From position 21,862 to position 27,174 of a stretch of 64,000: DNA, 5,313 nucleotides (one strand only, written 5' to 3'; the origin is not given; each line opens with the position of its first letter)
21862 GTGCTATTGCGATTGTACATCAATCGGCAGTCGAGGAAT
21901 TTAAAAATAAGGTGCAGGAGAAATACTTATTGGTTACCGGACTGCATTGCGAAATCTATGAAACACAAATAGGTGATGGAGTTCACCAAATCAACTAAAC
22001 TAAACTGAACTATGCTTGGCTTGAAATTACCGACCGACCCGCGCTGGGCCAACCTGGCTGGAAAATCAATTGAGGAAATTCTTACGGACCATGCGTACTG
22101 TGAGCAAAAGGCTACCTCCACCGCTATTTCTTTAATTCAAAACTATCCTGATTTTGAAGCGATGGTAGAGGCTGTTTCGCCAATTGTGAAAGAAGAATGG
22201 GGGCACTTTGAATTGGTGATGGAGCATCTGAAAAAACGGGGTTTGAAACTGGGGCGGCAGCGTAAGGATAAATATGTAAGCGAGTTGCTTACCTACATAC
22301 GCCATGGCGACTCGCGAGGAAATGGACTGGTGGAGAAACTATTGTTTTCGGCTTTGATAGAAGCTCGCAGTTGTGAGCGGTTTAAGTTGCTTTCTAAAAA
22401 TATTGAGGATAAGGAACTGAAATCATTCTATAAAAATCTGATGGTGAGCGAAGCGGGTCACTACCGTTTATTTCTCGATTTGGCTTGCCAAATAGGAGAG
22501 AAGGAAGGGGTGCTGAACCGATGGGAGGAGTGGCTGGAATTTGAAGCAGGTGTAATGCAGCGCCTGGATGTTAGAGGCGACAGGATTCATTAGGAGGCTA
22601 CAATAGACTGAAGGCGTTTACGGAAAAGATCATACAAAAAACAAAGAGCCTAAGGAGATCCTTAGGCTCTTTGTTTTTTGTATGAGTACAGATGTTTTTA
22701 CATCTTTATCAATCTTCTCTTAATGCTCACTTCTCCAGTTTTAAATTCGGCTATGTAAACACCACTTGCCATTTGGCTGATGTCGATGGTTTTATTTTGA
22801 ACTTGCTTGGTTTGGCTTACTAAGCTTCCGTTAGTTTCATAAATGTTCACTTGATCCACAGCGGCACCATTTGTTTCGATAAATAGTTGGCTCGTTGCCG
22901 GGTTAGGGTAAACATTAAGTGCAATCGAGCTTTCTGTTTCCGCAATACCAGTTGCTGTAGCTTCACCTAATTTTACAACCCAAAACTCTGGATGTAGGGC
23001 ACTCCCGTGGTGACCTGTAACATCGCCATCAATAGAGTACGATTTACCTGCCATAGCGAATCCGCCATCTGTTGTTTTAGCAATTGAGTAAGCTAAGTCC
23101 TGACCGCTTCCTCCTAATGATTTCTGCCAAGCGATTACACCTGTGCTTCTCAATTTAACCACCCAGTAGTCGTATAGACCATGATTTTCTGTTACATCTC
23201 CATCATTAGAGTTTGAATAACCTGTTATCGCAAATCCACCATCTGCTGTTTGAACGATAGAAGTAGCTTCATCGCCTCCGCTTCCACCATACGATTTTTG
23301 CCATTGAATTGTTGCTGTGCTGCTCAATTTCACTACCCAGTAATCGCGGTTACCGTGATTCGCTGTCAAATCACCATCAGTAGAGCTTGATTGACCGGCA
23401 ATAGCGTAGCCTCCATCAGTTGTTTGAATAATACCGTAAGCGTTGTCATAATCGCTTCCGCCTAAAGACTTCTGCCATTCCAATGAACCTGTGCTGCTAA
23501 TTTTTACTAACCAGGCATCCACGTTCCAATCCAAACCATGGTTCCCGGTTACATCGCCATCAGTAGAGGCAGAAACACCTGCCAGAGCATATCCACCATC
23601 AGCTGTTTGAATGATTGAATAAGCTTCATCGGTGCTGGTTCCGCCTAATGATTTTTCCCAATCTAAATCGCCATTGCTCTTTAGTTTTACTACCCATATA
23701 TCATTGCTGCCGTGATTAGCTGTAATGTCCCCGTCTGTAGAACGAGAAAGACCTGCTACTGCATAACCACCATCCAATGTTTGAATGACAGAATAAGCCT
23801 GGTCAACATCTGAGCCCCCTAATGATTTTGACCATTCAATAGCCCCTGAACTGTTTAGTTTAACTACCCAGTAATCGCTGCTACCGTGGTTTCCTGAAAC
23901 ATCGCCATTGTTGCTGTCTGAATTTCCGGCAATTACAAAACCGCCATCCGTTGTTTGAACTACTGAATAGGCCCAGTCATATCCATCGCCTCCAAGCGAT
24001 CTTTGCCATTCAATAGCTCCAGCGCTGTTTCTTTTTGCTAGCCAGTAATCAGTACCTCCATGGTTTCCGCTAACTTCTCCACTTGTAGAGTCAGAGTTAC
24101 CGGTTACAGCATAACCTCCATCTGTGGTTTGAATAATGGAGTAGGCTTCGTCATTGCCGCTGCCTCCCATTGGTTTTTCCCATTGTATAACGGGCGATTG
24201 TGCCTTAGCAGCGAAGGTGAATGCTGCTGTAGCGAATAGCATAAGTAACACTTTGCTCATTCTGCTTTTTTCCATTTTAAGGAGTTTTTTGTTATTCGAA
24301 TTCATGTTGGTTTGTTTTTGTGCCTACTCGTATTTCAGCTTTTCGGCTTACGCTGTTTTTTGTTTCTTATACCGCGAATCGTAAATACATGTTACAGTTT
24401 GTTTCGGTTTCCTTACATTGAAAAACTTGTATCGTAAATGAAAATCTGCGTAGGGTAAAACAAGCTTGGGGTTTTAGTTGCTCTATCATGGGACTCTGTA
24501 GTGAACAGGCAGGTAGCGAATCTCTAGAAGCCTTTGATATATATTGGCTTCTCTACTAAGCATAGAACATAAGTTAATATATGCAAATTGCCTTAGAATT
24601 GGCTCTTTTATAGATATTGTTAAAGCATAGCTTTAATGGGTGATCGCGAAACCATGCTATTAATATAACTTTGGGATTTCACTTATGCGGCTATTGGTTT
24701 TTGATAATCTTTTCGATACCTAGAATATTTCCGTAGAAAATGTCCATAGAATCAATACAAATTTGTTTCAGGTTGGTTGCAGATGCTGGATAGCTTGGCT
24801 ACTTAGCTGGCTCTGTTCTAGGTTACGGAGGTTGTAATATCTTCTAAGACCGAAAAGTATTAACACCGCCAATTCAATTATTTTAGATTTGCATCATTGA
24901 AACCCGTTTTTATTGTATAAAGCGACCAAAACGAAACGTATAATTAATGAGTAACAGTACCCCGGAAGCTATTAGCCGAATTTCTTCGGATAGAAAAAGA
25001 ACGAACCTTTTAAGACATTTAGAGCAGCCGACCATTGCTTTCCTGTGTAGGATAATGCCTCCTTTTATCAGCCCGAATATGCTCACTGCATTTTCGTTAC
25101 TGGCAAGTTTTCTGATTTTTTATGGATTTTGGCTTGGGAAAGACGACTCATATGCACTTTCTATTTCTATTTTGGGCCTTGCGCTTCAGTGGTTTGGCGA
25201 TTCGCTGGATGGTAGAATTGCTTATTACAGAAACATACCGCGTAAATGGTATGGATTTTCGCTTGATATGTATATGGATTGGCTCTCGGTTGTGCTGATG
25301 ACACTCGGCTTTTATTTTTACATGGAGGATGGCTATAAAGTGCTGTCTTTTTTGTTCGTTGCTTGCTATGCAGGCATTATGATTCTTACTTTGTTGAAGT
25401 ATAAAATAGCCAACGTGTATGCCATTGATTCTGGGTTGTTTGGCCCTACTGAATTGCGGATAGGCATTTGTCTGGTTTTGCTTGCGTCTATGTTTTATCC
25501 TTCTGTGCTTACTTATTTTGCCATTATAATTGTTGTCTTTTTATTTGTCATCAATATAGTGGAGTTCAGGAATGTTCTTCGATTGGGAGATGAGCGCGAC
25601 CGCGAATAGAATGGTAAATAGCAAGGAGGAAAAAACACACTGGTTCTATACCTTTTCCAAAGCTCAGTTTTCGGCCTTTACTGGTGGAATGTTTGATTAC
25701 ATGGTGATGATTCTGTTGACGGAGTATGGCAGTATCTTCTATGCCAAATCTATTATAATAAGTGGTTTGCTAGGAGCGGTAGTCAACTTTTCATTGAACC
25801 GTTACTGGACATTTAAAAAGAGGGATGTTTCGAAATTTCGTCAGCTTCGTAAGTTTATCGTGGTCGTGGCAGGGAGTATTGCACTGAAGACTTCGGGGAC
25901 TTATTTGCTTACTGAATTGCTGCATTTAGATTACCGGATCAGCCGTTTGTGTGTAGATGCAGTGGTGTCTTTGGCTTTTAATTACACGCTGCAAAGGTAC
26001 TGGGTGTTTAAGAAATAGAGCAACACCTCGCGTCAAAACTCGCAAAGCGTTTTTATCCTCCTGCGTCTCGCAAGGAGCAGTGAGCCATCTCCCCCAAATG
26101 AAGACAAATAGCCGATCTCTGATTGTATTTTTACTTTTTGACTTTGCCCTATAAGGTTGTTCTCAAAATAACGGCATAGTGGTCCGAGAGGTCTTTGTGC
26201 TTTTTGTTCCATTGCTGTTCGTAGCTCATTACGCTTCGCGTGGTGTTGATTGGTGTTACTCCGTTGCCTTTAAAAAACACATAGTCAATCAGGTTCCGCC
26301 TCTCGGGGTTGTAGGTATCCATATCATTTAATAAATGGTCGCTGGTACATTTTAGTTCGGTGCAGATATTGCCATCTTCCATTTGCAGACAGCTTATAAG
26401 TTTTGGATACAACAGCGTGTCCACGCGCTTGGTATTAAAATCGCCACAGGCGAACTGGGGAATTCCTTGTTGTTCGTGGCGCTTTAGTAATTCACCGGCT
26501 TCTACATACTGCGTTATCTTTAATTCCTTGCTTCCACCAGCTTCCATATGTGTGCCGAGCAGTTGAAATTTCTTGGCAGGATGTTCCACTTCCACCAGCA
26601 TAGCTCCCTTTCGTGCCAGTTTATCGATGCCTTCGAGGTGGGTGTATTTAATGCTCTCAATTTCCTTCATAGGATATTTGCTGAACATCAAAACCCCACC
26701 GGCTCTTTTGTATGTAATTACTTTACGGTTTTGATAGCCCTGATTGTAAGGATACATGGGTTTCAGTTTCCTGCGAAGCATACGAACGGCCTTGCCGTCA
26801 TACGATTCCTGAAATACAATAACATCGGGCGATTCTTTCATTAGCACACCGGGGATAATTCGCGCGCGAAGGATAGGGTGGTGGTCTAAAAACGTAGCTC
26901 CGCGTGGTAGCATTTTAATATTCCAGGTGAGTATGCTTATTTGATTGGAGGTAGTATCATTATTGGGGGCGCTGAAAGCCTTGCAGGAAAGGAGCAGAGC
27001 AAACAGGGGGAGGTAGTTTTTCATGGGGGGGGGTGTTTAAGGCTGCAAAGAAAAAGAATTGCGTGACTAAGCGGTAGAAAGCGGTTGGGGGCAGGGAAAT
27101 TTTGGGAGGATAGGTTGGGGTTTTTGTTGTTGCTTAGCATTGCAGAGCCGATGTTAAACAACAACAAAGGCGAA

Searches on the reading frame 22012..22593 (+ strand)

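Call 12: search_protein_families(library=pfam, proteins=[window:22012-22593:+], max_evalue=0.001)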
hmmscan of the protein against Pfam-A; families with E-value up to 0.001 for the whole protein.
window:22012-22593:+ (193 aa): 1 family
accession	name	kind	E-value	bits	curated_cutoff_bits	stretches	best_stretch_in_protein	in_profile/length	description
PF06175.17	MiaE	-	1.5e-43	149.3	27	1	4-186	10-192/199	tRNA-(MS[2]IO[6]A)-hydroxylase (MiaE)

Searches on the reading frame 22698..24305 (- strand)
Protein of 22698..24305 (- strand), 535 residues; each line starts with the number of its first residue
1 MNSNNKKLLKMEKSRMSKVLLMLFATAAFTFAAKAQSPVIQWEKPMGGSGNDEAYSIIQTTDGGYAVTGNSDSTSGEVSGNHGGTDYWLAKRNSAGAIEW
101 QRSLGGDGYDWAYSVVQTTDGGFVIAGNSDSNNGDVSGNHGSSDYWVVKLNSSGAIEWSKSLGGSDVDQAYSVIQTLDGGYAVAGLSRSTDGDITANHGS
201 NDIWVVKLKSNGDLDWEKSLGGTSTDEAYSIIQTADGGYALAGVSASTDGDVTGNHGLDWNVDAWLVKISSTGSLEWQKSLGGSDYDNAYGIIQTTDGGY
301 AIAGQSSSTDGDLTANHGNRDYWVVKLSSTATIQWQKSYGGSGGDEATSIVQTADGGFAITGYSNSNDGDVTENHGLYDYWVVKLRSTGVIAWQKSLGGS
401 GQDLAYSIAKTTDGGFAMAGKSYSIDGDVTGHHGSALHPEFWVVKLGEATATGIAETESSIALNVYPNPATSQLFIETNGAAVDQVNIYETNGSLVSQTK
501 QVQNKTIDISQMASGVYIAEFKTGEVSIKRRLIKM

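Call 12: search_protein_families(library=pfam, proteins=[window:22698-24305:-], max_evalue=0.001)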
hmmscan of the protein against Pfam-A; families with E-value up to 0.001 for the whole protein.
window:22698-24305:- (535 aa): 2 families
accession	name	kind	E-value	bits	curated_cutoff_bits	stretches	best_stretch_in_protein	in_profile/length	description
PF18962.6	Por_Secre_tail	-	2.1e-14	54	27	1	465-532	1-73/75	Secretion system C-terminal sorting domain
PF10703.15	MoaF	-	0.00071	19.9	23.3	0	323-368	37-84/108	MoaF N-terminal domain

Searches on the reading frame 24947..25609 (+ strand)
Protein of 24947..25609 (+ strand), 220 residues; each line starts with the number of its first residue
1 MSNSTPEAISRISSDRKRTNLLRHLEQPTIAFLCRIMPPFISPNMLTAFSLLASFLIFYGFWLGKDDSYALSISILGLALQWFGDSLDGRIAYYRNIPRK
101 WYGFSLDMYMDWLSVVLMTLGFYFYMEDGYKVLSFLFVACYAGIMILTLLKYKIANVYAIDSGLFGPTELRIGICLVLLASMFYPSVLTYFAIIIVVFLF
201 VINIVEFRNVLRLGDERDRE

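Call 12: search_protein_families(library=pfam, proteins=[window:24947-25609:+], max_evalue=0.001)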
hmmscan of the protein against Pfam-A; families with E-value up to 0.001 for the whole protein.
window:24947-25609:+ (220 aa): 1 family
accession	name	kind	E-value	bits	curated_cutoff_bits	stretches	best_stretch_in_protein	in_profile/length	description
PF01066.26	CDP-OH_P_transf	-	3.5e-05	24.7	22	1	41-197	2-151/152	CDP-alcohol phosphatidyltransferase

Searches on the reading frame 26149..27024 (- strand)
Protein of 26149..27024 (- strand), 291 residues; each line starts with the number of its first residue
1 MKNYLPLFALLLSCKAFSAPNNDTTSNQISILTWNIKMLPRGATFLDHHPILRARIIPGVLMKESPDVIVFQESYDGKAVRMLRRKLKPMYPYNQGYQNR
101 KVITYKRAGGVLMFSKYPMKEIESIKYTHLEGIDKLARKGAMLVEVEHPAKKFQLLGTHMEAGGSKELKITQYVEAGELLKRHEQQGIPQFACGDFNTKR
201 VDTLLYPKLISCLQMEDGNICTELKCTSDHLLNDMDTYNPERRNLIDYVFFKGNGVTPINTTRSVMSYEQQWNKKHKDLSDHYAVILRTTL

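Call 12: search_protein_families(library=pfam, proteins=[window:26149-27024:-], max_evalue=0.001)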
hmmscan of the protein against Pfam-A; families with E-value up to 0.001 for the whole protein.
window:26149-27024:- (291 aa): 1 family
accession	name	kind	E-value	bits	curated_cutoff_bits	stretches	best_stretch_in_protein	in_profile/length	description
PF03372.29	Exo_endo_phos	-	3.5e-12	47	24.5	1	32-263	1-213/225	Endonuclease/Exonuclease/phosphatase family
